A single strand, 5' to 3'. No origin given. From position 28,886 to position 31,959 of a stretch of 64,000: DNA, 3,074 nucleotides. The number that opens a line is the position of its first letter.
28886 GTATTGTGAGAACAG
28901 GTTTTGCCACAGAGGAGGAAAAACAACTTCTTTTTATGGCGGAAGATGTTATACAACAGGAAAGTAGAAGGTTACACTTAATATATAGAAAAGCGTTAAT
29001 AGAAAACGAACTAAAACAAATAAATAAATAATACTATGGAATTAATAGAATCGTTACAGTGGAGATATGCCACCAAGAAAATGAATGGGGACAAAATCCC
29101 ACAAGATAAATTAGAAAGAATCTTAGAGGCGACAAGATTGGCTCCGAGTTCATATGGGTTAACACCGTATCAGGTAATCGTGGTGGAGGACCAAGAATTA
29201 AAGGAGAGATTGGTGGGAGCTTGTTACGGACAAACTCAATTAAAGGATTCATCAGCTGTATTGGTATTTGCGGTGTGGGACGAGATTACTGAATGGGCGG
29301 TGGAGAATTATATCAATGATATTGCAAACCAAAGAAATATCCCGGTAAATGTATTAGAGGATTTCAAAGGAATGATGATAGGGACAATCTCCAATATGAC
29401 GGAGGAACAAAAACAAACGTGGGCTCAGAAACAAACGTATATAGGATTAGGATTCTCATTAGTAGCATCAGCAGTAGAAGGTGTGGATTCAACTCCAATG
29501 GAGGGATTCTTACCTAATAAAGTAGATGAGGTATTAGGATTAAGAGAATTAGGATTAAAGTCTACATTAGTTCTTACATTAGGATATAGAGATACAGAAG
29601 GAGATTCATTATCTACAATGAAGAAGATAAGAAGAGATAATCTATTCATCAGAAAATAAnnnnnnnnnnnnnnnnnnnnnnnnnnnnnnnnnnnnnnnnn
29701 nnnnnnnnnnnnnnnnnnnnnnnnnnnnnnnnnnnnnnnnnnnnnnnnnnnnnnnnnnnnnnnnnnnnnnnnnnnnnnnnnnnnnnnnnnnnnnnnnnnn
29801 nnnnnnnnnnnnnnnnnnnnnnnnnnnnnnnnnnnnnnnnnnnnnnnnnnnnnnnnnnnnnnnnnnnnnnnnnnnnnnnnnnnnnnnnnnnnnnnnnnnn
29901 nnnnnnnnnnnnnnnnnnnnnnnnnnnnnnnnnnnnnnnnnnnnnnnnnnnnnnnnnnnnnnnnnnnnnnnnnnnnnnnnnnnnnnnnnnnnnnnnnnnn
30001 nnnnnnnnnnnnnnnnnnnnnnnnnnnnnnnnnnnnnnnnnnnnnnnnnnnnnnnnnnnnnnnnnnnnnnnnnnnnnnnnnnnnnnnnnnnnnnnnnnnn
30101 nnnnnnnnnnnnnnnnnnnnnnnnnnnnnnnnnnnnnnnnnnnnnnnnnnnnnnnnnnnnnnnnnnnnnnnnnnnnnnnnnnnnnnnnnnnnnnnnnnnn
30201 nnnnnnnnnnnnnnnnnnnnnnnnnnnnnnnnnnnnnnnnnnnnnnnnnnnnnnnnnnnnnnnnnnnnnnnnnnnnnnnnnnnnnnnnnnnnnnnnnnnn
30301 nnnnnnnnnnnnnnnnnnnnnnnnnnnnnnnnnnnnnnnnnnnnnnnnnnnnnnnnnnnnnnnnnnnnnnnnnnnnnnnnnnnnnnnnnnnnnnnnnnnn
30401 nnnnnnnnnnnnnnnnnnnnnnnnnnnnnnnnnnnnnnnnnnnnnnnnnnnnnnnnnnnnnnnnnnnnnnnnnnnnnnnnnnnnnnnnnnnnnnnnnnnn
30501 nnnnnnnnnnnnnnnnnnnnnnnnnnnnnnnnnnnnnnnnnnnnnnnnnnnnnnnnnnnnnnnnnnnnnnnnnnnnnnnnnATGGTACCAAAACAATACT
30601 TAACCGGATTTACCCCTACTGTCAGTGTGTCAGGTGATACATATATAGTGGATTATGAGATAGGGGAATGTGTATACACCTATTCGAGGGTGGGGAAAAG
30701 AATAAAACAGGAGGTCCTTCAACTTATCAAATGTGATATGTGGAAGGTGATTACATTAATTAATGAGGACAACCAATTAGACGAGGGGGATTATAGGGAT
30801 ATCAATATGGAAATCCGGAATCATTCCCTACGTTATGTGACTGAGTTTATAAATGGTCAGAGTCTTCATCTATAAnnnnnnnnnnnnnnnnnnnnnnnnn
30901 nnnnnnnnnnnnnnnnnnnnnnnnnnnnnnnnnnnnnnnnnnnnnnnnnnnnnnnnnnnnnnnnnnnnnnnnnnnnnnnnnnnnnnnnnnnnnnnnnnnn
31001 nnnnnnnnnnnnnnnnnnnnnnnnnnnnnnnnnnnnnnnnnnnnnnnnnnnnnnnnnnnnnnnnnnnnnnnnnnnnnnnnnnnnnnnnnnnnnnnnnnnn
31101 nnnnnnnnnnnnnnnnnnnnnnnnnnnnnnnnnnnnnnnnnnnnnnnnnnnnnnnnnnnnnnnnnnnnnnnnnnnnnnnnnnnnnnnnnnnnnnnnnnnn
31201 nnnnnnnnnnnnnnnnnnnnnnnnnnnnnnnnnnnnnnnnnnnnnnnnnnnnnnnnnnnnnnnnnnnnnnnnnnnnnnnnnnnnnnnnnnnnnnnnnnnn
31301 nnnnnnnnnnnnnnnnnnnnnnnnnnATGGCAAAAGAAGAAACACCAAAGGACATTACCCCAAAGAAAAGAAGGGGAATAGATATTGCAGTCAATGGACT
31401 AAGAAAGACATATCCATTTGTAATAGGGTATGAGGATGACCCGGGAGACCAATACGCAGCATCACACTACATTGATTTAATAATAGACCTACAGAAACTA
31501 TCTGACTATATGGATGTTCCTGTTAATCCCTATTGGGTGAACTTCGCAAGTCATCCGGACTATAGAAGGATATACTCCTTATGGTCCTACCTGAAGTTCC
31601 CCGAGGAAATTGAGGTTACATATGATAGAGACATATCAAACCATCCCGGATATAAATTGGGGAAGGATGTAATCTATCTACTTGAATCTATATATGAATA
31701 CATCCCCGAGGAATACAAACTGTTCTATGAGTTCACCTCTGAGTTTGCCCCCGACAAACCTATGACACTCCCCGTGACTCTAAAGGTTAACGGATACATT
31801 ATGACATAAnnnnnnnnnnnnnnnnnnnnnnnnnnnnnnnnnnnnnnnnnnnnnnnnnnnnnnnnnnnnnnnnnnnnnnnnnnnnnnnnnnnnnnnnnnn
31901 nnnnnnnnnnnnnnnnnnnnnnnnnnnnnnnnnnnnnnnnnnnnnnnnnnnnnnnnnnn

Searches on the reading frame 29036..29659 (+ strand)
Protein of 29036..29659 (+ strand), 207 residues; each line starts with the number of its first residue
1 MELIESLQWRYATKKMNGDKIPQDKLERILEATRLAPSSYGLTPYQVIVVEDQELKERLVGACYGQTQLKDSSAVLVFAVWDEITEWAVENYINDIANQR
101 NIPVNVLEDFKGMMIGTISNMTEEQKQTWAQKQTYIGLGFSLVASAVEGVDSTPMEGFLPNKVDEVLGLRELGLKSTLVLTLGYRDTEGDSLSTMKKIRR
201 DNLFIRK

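Call 64: search_protein_families(library=pfam, proteins=[window:29036-29659:+], max_evalue=0.05)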
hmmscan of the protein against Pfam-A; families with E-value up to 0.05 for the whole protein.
window:29036-29659:+ (207 aa): 2 families
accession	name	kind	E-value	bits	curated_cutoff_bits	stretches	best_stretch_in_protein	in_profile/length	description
PF00881.29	Nitroreductase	-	2e-21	77.3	23.5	1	8-184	2-167/167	Nitroreductase family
PF14512.11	TM1586_NiRdase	-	0.049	13.7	27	0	17-56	152-190/215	Putative TM nitroreductase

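Call 65: search_protein_families(library=phrogs, proteins=[window:29036-29659:+], max_evalue=0.01)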
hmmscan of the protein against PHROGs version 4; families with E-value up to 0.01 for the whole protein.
window:29036-29659:+ (207 aa): 1 family
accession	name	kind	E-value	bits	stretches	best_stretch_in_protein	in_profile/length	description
phrog_18935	-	other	7.3e-48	164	1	3-201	2-200/209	nitroreductase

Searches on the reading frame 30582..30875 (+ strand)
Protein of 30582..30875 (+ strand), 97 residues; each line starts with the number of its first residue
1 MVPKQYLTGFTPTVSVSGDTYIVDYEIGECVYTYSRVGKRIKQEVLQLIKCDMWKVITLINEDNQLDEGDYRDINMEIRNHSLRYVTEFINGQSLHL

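Call 56: find_related_loci(query=A3, collection=viral_contigs, flank=10000)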
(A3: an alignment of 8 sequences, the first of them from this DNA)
Query A3 (97 aa) in viral_contigs; peptide patterns used: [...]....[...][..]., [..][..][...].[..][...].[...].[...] (x = any residue, [..] = any of these).
182 stretches matched a pattern; 18 encode a relative of the query (tblastn E <= 1e-3); 18 distinct loci.
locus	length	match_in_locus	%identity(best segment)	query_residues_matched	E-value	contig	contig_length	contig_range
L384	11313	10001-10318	73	1-96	1e-48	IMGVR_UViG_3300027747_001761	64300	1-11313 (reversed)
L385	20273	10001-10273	74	6-96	8e-44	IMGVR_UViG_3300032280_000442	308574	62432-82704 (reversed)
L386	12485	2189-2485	68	5-95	1e-41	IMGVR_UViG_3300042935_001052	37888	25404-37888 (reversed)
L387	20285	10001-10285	67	1-95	2e-40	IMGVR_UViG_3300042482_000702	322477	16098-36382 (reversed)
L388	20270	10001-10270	69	1-90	1e-38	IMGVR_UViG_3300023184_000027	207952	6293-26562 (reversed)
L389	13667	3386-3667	52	3-96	3e-27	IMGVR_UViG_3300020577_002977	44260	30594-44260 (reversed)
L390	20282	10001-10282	52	3-96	3e-27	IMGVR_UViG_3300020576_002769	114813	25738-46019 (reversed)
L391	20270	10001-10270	48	6-95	5e-22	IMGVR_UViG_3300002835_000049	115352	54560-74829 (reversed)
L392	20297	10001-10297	35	5-95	3e-12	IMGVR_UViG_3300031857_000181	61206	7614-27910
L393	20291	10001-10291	39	4-92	3e-12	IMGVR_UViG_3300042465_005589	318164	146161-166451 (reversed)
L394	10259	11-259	42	18-92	8e-11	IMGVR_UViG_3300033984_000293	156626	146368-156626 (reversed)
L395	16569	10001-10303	33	2-95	5e-10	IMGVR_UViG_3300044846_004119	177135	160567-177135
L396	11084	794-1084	32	2-91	3e-8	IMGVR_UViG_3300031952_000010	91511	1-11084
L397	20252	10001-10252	29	5-82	3e-6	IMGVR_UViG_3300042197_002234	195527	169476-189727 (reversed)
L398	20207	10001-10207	33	27-94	3e-6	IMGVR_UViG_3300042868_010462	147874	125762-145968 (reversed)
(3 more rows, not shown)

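Call 64: search_protein_families(library=pfam, proteins=[window:30582-30875:+], max_evalue=0.05)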
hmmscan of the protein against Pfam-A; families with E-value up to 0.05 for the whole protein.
window:30582-30875:+ (97 aa): 0 families

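Call 65: search_protein_families(library=phrogs, proteins=[window:30582-30875:+], max_evalue=0.01)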
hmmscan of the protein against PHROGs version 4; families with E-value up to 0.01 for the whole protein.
window:30582-30875:+ (97 aa): 0 families

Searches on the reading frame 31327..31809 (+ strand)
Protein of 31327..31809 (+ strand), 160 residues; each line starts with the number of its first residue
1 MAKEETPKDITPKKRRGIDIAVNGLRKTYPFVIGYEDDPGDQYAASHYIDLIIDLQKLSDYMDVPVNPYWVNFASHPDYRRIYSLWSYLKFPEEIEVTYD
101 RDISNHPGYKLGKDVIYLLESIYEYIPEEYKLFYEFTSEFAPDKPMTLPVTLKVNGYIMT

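Call 64: search_protein_families(library=pfam, proteins=[window:31327-31809:+], max_evalue=0.05)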
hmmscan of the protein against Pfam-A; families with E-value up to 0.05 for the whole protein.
window:31327-31809:+ (160 aa): 0 families

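Call 65: search_protein_families(library=phrogs, proteins=[window:31327-31809:+], max_evalue=0.01)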
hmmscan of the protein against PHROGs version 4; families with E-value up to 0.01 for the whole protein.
window:31327-31809:+ (160 aa): 0 families

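Call 77: find_homologous_proteins(query=window:31327-31806:+)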
Query window:31327-31806:+ (160 aa): 90 proteins with E <= 0.001 among 97 candidates.
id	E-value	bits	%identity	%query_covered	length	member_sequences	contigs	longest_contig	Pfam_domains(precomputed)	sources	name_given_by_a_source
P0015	1.1e-94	333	91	100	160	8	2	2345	-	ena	-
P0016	1.2e-91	323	88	100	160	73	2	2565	-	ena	-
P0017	5.3e-89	314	86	100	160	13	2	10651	-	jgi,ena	jgi:hypothetical protein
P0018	6.1e-89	314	84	100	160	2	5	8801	-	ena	-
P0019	3.6e-88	312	84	100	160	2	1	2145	-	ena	-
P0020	7.4e-88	311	85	100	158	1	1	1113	-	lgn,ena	-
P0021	2.5e-85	302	84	100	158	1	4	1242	-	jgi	jgi:hypothetical protein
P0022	3.3e-85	302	84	100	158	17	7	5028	-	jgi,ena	jgi:hypothetical protein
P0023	6.5e-85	301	81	100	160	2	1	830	-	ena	-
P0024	1.7e-84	300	79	100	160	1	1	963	-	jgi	-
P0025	9.6e-81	288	76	100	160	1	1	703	-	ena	-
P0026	9.7e-81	287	78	100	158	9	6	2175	-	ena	-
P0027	5.6e-79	282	78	100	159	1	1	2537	-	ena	-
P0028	2.6e-68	247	69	100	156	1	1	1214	-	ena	-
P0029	2.3e-60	221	64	98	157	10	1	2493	-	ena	-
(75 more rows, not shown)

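Call 82: predict_structure(alignment_id=A5)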
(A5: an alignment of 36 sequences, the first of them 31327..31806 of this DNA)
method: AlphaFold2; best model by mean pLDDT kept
length: 160 residues; sequences in the alignment: 36
mean_pLDDT: 87.1   pTM: 0.82
mean pLDDT of the five models: 87.1, 85.4, 85.3, 85.3, 84.9
residues with pLDDT >= 90: 92; 70-90: 49; 50-70: 19; < 50: 0
segments of 3 or more residues with pLDDT < 50: none
pLDDT, mean of each block of 10 residues (from residue 1): 59 95 98 91 82 96 90 74 89 71 87 97 96 89 89 92
secondary structure, 60 per line:
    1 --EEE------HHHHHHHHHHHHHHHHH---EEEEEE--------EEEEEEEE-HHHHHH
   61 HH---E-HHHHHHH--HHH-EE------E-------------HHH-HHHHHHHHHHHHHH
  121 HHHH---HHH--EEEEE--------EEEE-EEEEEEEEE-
elements in order: E3-5 H12-28 E32-37 E46-53 H55-62 H68-74 H107-124 E133-137 E146-149 E151-159

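Call 84: fold_search(model_id=the predicted structure, library=pdb)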
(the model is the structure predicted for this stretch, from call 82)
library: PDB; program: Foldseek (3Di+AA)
matches with E <= 10: 357; with E <= 0.001: 0
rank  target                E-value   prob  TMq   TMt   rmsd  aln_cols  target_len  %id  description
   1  5iv5_BD               1.4e-01  0.05  0.12  0.14  18.0       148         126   11  Cryo-electron microscopy structure of the hexagonal pre-attachment T4 baseplate-tail tube complex (released 2016-05-18)
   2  5udf_C                4.4e-01  0.03  0.13  0.11  16.5       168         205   11  Structure of the N-terminal domain of lipoprotein-releasing system transmembrane protein LolE from Acinetobacter bauma (released 2017-01-18)
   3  7ls2_t                5.4e-01  0.04  0.17  0.16  16.6       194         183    9  80S ribosome from mouse bound to eEF2 (Class I) (released 2021-11-03)
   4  2nrk                  7.8e-01  0.13  0.28  0.28  14.2       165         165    8  Crystal structure of conserved protein GrpB from Enterococcus faecalis (released 2006-12-05)
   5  6s2v_A                8.8e-01  0.06  0.22  0.13  12.6       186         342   10  Structure of the N-terminal catalytic region of T. thermophilus Rel (released 2020-07-08)
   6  8c3a_CU               1.1e+00  0.06  0.20  0.18  15.1       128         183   13  Crystal structure of ailanthone bound to the Candida albicans 80S ribosome (released 2024-01-10)
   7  7arc_C                1.1e+00  0.06  0.21  0.17  15.3       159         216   10  Cryo-EM structure of Polytomella Complex-I (peripheral arm) (released 2021-12-08)
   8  9vtq_H                1.3e+00  0.02  0.17  0.16  21.2       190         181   12  Target DNA-bound type I-F3 TniQ-Cascade of Vibrio parahaemolyticus in full R-loop state 1 (released 2026-02-11)
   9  7ae2_B                1.4e+00  0.14  0.24  0.27   6.9        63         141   14  Crystal structure of HEPN(H107A-Y109F) toxin in complex with MNT antitoxin (released 2020-12-30)
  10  8wr8_A                1.4e+00  0.12  0.34  0.20   9.1       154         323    7  The Crystal Structure of cGAS from Biortus (released 2023-11-15)
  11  9bh5_AD               1.4e+00  0.02  0.16  0.13  18.0       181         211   14  High-resolution C. elegans 80S ribosome structure - class 1 (released 2024-09-04)
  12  6s2u                  1.5e+00  0.04  0.21  0.13  11.8       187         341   10  Structure of the catalytic domain of T. thermophilus Rel in complex with AMP and ppGpp (released 2020-07-08)
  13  3bgu_B                1.8e+00  0.06  0.17  0.23   9.3        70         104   20  Crystal structure of a dimeric ferredoxin-like protein of unknown function (tfu_0763) from thermobifida fusca yx at 1. (released 2007-12-11)
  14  5m1b_A                1.8e+00  0.04  0.22  0.10  17.1       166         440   16  Crystal structure of C-terminally tagged apo-UbiD from E. coli (released 2017-01-11)
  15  7qso_C                1.8e+00  0.04  0.19  0.16  17.1       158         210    8  Bovine complex I in lipid nanodisc, State 3 (Slack) (released 2022-05-25)
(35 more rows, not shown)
